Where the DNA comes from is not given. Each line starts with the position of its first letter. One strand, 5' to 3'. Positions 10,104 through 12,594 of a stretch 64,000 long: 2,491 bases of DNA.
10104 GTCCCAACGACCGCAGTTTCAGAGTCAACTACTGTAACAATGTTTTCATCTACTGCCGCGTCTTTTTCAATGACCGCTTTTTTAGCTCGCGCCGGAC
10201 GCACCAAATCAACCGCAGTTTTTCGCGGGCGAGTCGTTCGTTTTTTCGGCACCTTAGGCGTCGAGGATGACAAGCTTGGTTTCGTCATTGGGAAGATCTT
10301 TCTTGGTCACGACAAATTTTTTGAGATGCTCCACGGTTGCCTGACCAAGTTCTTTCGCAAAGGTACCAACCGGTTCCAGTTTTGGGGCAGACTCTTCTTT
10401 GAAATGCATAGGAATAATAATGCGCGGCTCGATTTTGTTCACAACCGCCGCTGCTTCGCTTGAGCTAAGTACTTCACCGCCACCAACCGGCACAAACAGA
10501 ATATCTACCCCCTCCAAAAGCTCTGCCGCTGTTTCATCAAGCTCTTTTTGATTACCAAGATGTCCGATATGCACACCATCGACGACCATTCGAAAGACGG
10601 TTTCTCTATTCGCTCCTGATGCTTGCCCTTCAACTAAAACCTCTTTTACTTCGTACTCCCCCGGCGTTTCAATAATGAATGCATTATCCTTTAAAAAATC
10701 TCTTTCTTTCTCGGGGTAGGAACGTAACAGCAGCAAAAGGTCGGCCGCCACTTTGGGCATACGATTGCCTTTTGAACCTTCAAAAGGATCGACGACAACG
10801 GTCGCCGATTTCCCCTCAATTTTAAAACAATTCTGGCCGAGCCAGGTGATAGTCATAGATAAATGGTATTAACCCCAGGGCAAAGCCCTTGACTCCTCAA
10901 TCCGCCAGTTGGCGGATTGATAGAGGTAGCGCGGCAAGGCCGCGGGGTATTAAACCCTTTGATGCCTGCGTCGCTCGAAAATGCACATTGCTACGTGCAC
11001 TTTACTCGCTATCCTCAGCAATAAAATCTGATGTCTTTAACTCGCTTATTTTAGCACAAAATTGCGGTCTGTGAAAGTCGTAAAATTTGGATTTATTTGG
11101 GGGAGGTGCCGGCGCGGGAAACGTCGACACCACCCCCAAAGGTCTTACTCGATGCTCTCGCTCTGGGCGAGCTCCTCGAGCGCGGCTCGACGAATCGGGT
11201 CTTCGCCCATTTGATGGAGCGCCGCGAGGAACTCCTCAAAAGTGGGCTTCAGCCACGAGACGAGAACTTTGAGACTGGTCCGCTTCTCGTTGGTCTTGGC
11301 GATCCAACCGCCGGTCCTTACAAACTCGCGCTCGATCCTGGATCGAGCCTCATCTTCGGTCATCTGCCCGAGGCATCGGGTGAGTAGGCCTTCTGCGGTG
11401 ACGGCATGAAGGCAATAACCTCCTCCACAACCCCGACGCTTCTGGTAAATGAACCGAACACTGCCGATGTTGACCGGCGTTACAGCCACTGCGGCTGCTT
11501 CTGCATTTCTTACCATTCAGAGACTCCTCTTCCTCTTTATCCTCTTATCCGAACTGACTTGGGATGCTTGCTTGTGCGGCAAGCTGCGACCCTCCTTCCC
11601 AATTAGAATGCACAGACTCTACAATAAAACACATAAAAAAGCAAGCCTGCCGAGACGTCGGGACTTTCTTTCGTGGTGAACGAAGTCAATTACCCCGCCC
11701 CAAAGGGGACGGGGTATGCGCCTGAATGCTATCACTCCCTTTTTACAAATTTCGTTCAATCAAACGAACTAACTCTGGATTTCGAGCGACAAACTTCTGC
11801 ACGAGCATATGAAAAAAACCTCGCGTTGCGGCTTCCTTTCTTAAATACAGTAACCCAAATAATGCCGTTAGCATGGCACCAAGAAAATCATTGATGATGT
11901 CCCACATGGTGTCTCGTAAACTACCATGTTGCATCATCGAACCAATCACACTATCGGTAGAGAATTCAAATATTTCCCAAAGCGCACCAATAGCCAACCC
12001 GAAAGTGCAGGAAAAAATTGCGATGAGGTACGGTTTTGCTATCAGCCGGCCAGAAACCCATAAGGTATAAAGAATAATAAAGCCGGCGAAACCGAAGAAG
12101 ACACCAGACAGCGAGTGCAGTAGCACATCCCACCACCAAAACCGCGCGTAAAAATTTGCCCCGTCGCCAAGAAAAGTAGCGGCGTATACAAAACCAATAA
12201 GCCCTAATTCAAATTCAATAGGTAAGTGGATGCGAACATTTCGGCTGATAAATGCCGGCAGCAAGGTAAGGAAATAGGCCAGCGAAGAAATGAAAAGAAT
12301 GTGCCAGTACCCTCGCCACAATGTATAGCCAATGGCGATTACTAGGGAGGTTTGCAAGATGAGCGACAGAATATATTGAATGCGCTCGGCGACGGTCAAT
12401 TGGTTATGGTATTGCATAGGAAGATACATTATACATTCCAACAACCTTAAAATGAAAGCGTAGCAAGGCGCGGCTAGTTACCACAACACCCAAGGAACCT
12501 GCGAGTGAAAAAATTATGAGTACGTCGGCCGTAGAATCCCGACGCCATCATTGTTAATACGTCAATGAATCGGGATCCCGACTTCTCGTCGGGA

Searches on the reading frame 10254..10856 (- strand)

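Call 6: search_protein_families(library=pfam, proteins=[window:10254-10856:-], max_evalue=0.001)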
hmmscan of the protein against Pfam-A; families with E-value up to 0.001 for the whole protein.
window:10254-10856:- (200 aa): 2 families
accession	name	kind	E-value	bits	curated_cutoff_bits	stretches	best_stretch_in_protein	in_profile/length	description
PF13483.12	Lactamase_B_3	-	2.3e-31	109.4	24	1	2-151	1-160/160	Beta-lactamase superfamily domain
PF12706.13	Lactamase_B_2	-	0.0001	22.4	27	1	80-152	118-200/200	Beta-lactamase superfamily domain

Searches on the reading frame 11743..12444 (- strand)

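Call 6: search_protein_families(library=pfam, proteins=[window:11743-12444:-], max_evalue=0.001)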
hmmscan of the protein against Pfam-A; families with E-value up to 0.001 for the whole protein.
window:11743-12444:- (233 aa): 0 families

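Call 43: search_protein_families(library=ncbifam, proteins=[window:11743-12444:-], max_evalue=0.01)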
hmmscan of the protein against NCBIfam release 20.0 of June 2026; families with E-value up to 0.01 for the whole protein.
window:11743-12444:- (233 aa): 1 family
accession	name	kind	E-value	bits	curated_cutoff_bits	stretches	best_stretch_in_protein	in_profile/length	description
NF007369.0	PRK09867.1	equivalog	0.0014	18.6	353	1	115-203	106-195/209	hypothetical protein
